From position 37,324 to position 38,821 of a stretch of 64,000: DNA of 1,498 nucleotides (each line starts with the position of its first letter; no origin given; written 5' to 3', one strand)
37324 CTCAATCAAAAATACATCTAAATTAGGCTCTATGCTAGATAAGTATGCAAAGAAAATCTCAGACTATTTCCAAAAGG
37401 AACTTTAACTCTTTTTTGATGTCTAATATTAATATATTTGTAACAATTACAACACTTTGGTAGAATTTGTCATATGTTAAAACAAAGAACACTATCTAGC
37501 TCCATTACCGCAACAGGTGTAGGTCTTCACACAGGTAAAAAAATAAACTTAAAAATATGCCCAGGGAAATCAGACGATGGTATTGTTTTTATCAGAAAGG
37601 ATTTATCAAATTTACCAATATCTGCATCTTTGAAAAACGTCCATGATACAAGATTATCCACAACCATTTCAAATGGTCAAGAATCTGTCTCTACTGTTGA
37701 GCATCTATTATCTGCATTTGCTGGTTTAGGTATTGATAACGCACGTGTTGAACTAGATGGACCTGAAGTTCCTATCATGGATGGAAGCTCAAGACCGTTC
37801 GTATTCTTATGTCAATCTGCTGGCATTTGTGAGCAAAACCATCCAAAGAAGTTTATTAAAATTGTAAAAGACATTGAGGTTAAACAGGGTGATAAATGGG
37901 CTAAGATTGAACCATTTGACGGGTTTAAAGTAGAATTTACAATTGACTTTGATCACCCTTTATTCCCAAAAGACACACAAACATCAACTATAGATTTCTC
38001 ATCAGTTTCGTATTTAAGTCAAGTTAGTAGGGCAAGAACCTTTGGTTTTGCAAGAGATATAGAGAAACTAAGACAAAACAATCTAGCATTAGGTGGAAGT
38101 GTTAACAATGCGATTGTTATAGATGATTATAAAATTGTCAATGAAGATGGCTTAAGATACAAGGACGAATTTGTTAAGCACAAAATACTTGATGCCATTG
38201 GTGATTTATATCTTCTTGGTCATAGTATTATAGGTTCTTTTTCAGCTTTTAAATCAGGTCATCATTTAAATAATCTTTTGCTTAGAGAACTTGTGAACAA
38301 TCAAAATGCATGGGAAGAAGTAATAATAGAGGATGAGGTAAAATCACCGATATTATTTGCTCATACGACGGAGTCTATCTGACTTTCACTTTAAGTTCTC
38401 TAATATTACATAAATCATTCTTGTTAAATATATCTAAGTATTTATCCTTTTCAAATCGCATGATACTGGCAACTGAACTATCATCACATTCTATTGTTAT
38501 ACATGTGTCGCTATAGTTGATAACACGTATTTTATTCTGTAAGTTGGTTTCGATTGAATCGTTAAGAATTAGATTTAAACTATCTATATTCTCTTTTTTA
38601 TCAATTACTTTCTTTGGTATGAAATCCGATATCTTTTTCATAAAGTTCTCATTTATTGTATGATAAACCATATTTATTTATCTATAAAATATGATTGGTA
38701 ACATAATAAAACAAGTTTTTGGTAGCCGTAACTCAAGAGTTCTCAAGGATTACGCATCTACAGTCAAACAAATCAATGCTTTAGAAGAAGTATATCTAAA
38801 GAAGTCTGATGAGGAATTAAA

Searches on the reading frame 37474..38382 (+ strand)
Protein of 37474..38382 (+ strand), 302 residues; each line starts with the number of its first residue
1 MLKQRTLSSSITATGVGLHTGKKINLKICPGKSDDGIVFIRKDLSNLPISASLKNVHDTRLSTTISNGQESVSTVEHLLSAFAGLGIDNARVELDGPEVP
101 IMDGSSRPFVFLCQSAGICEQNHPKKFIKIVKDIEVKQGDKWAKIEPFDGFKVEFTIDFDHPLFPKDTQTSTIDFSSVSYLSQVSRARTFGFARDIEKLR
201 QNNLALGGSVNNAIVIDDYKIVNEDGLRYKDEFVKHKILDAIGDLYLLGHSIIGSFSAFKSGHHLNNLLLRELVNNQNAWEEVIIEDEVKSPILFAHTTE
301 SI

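Call 18: find_encoding_contigs(protein=window:37474-38382:+, flank=10000, max_places=6)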
Protein window:37474-38382:+ (302 aa): 23 contigs read that carry it; 6 places shown.
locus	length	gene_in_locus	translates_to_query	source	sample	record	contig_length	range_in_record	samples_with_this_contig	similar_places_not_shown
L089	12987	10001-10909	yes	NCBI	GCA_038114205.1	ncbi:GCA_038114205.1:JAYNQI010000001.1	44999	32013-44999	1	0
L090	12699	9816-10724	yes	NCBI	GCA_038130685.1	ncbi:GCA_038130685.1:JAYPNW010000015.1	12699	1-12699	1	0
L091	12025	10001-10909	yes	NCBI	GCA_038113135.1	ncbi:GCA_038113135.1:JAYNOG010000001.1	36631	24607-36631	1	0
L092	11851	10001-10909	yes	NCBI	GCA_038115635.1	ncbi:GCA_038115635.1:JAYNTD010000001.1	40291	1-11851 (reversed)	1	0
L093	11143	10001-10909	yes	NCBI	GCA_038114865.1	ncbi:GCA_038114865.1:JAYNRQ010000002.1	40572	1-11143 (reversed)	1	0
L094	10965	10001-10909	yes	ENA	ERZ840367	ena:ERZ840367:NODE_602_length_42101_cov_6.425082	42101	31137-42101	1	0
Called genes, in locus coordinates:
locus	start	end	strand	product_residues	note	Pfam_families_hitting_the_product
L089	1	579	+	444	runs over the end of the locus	PF01225:Mur_ligase, PF08245:Mur_ligase_M, PF02875:Mur_ligase_C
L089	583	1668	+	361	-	PF00953:Glycos_transf_4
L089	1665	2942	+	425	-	PF08245:Mur_ligase_M, PF02875:Mur_ligase_C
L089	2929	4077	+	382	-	PF01098:FTSW_RODA_SPOVE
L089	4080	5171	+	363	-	PF03033:Glyco_transf_28, PF04101:Glyco_tran_28_C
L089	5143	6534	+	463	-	PF01225:Mur_ligase, PF08245:Mur_ligase_M, PF02875:Mur_ligase_C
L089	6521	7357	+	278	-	PF01565:FAD_binding_4, PF02873:MurB_C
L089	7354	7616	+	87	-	PF01820:Dala_Dala_lig_N (weak)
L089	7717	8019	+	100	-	PF07478:Dala_Dala_lig_C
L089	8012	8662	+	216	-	PF08478:POTRA_1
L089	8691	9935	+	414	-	PF11104:PilM_2 (faint), PF02491:SHS2_FTSA, PF06277:EutA (faint), PF06723:MreB_Mbl, PF14450:FtsA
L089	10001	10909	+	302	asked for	PF03331:LpxC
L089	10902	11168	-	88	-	PF05258:DciA (weak)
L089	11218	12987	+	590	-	PF07517:SecA_DEAD, PF00270:DEAD (weak), PF01043:SecA_PP_bind, PF21090:P-loop_SecA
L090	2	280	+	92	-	?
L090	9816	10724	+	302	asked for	PF03331:LpxC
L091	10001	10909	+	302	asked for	PF03331:LpxC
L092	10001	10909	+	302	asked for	PF03331:LpxC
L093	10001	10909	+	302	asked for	PF03331:LpxC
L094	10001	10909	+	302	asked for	PF03331:LpxC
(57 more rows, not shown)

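Call 36: find_homologous_proteins(query=L089:8691-9935:+)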
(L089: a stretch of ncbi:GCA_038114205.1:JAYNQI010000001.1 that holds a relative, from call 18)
Query L089:8691-9935:+ (414 aa): 7928 proteins with E <= 0.001 among 8000 candidates; the best 120 are listed.
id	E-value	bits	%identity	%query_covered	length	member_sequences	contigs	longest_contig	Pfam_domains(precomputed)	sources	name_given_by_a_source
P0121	3.7e-263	890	100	100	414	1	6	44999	PF02491.26,PF06723.20,PF14450.13,PF11104.15,PF06277.18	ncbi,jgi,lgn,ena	ncbi:MAG: cell division protein FtsA [Gammaproteobacteria bacterium]|jgi:cell division protein FtsA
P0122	4.9e-263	890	100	100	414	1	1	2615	PF02491.26,PF06723.20,PF14450.13,PF11104.15,PF06277.18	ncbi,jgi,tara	tara:strand:- start:705 stop:1949 length:1245 start_codon:yes stop_codon:yes gene_type:complete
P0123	5.2e-263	890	100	100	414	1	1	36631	PF02491.26,PF06723.20,PF14450.13,PF11104.15,PF06277.18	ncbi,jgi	ncbi:MAG: cell division protein FtsA [Gammaproteobacteria bacterium]|jgi:cell division protein FtsA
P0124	5.2e-263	890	100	100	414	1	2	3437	PF02491.26,PF06723.20,PF14450.13,PF11104.15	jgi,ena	-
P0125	8.0e-263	889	100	100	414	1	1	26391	PF02491.26,PF06723.20,PF14450.13,PF11104.15,PF06277.18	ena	-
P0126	1.2e-262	889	100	100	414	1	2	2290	PF02491.26,PF06723.20,PF14450.13,PF11104.15,PF06277.18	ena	-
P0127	1.6e-262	888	100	100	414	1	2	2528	PF02491.26,PF06723.20,PF14450.13,PF11104.15,PF06277.18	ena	-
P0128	2.1e-262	888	100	100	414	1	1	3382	PF02491.26,PF06723.20,PF14450.13,PF11104.15,PF06277.18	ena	-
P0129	2.2e-262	888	100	100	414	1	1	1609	PF02491.26,PF06723.20,PF14450.13,PF11104.15,PF06277.18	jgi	jgi:cell division protein FtsA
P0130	2.6e-262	887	100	100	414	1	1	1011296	PF02491.26,PF06723.20,PF14450.13,PF11104.15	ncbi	-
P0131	3.9e-262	887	100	100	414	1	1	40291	PF02491.26,PF06723.20,PF14450.13,PF11104.15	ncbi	ncbi:MAG: cell division protein FtsA [Gammaproteobacteria bacterium]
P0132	4.1e-262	887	99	100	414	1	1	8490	PF02491.26,PF06723.20,PF14450.13,PF11104.15,PF06277.18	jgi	-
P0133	8.6e-262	886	100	100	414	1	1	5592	PF02491.26,PF06723.20,PF14450.13,PF11104.15,PF06277.18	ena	-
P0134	1.7e-261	885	99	100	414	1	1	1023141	PF02491.26,PF06723.20,PF14450.13,PF11104.15,PF06277.18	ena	-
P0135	2.7e-261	884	99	100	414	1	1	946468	PF02491.26,PF06723.20,PF14450.13,PF11104.15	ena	-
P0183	2.4e-223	759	84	100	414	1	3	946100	PF02491.26,PF06723.20,PF14450.13,PF11104.15,PF06277.18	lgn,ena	-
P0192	2.7e-213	726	80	100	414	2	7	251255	PF02491.26,PF06723.20,PF14450.13,PF11104.15,PF06277.18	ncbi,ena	-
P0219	9.3e-211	718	79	100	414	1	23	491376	PF02491.26,PF06723.20,PF14450.13,PF11104.15,PF06277.18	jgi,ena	jgi:cell division protein FtsA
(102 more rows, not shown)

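Call 37: find_encoding_contigs(protein=P0183, flank=4000, max_places=2)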
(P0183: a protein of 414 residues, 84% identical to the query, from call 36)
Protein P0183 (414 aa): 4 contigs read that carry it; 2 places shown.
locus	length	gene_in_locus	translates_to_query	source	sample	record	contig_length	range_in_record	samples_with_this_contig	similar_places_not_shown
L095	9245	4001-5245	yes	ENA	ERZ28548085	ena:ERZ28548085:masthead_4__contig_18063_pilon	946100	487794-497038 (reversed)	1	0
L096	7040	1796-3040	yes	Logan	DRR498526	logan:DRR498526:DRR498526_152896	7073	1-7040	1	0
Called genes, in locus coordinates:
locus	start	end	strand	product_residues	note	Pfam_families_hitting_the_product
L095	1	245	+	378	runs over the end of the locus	PF03033:Glyco_transf_28, PF04101:Glyco_tran_28_C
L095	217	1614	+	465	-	PF01225:Mur_ligase, PF08245:Mur_ligase_M, PF02875:Mur_ligase_C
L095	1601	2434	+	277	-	PF01565:FAD_binding_4, PF02873:MurB_C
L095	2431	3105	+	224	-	PF01820:Dala_Dala_lig_N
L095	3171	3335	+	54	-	PF07478:Dala_Dala_lig_C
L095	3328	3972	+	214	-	PF08478:POTRA_1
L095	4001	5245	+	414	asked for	PF02491:SHS2_FTSA, PF11104:PilM_2 (weak), PF06277:EutA (weak), PF06723:MreB_Mbl, PF14450:FtsA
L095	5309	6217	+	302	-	PF03331:LpxC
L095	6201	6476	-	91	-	-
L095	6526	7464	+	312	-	PF07517:SecA_DEAD, PF00270:DEAD (weak), PF01043:SecA_PP_bind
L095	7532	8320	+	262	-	PF07517:SecA_DEAD, PF21090:P-loop_SecA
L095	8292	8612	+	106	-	PF07516:SecA_SW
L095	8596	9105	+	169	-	PF07516:SecA_SW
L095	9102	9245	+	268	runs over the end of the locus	PF01960:ArgJ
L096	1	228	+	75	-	?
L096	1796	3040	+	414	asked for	PF02491:SHS2_FTSA, PF11104:PilM_2 (weak), PF06277:EutA (weak), PF06723:MreB_Mbl, PF14450:FtsA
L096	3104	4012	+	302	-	PF03331:LpxC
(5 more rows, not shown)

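Call 38: find_encoding_contigs(protein=P0219, flank=10000, max_places=2)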
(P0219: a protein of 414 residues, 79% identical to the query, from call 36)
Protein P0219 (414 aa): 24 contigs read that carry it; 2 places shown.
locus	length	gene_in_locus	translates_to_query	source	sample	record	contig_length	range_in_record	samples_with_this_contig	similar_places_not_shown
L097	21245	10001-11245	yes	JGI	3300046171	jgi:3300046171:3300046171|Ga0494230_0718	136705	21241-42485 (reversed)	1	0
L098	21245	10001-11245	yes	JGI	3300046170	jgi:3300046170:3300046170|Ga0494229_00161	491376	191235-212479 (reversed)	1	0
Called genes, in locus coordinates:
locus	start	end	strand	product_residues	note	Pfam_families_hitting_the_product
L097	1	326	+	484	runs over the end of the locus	PF08245:Mur_ligase_M, PF02875:Mur_ligase_C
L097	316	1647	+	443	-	PF01225:Mur_ligase, PF08245:Mur_ligase_M, PF02875:Mur_ligase_C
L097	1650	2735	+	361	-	PF00953:Glycos_transf_4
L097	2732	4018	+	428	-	PF08245:Mur_ligase_M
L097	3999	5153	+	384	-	PF01098:FTSW_RODA_SPOVE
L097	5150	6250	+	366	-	PF03033:Glyco_transf_28, PF04101:Glyco_tran_28_C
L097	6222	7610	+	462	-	PF01225:Mur_ligase, PF08245:Mur_ligase_M, PF02875:Mur_ligase_C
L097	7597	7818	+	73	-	-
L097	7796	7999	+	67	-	PF01565:FAD_binding_4 (weak)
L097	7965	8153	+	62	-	-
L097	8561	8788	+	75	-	PF01820:Dala_Dala_lig_N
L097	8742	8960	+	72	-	-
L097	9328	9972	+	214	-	PF08478:POTRA_1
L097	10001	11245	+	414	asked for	PF11104:PilM_2 (faint), PF02491:SHS2_FTSA, PF06277:EutA (weak), PF06723:MreB_Mbl, PF14450:FtsA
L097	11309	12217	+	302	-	PF03331:LpxC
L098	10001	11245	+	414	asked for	PF11104:PilM_2 (faint), PF02491:SHS2_FTSA, PF06277:EutA (weak), PF06723:MreB_Mbl, PF14450:FtsA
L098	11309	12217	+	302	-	PF03331:LpxC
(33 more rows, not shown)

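Call 39: find_encoding_contigs(protein=P0192, flank=4000, max_places=2)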
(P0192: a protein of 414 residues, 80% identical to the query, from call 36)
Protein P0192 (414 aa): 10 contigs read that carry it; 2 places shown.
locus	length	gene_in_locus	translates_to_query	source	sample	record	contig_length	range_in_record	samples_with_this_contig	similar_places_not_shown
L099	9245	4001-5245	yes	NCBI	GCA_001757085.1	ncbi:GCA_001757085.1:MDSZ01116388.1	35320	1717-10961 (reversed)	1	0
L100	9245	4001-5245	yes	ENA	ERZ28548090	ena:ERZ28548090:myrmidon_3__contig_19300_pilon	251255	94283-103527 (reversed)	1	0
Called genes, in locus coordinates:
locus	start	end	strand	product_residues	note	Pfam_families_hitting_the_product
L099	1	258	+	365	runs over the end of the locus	PF03033:Glyco_transf_28, PF04101:Glyco_tran_28_C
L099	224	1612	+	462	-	PF01225:Mur_ligase, PF08245:Mur_ligase_M, PF02875:Mur_ligase_C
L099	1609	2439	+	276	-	PF01565:FAD_binding_4, PF02873:MurB_C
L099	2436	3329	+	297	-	PF01820:Dala_Dala_lig_N, PF07478:Dala_Dala_lig_C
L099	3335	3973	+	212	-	PF08478:POTRA_1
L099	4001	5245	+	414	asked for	PF11104:PilM_2 (faint), PF02491:SHS2_FTSA, PF06277:EutA (weak), PF06723:MreB_Mbl, PF14450:FtsA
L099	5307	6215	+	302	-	PF03331:LpxC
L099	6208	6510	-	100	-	-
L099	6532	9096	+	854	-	PF07517:SecA_DEAD, PF00270:DEAD (weak), PF01043:SecA_PP_bind, PF21090:P-loop_SecA, PF07516:SecA_SW, PF02810:SEC-C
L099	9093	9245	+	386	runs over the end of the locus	PF01960:ArgJ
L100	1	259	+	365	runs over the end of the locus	PF03033:Glyco_transf_28, PF04101:Glyco_tran_28_C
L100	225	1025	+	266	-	PF01225:Mur_ligase, PF08245:Mur_ligase_M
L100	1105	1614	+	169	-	PF02875:Mur_ligase_C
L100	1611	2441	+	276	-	PF01565:FAD_binding_4, PF02873:MurB_C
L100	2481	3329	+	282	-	PF01820:Dala_Dala_lig_N, PF07478:Dala_Dala_lig_C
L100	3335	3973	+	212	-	PF08478:POTRA_1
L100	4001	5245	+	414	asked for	PF11104:PilM_2 (faint), PF02491:SHS2_FTSA, PF06277:EutA (weak), PF06723:MreB_Mbl, PF14450:FtsA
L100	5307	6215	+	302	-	PF03331:LpxC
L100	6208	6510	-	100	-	-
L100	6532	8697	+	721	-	PF07517:SecA_DEAD, PF00270:DEAD (weak), PF01043:SecA_PP_bind, PF21090:P-loop_SecA, PF07516:SecA_SW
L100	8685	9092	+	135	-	PF07516:SecA_SW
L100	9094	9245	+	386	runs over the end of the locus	PF01960:ArgJ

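Call 46: search_protein_families(library=pfam, proteins=[L089:8691-9935:+, window:37474-38382:+], max_evalue=0.01)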
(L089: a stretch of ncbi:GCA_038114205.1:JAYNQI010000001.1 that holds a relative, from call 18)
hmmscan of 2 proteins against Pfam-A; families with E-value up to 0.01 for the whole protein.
L089:8691-9935:+ (414 aa): 7 families
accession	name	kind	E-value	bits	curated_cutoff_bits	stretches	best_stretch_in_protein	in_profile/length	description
PF14450.12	FtsA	-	6.4e-36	123.9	31.8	2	207-373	1-127/127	Cell division protein FtsA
PF02491.25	SHS2_FTSA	-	2e-29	102.2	25.4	1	85-162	1-79/79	SHS2 domain inserted in FTSA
PF06723.19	MreB_Mbl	-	3.1e-12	46.4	27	1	205-347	146-300/327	MreB/Mbl protein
PF11104.14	PilM_2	-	1e-06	28.4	27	1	177-264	152-239/340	Type IV pilus assembly protein PilM;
PF06277.17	EutA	-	2.3e-05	23.9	27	1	200-250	139-191/475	Ethanolamine utilisation protein EutA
PF25216.1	Volactin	-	0.0048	16.9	35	0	285-345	232-292/321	Volactin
PF08841.16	DDR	-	0.0092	15.5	24.6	0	205-258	134-188/328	Diol dehydratase reactivase ATPase-like domain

window:37474-38382:+ (302 aa): 1 family
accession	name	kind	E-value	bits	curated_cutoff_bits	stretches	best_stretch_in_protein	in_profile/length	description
PF03331.19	LpxC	-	6.7e-109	364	27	1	4-274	1-267/268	UDP-3-O-acyl N-acetylglycosamine deacetylase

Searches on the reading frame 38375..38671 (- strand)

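Call 46: search_protein_families(library=pfam, proteins=[window:38375-38671:-], max_evalue=0.01)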
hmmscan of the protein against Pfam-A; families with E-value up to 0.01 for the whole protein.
window:38375-38671:- (98 aa): 1 family
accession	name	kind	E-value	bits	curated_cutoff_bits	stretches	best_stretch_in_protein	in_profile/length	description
PF05258.17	DciA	-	3.2e-05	24.5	24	1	24-94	17-88/89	Dna[CI] antecedent, DciA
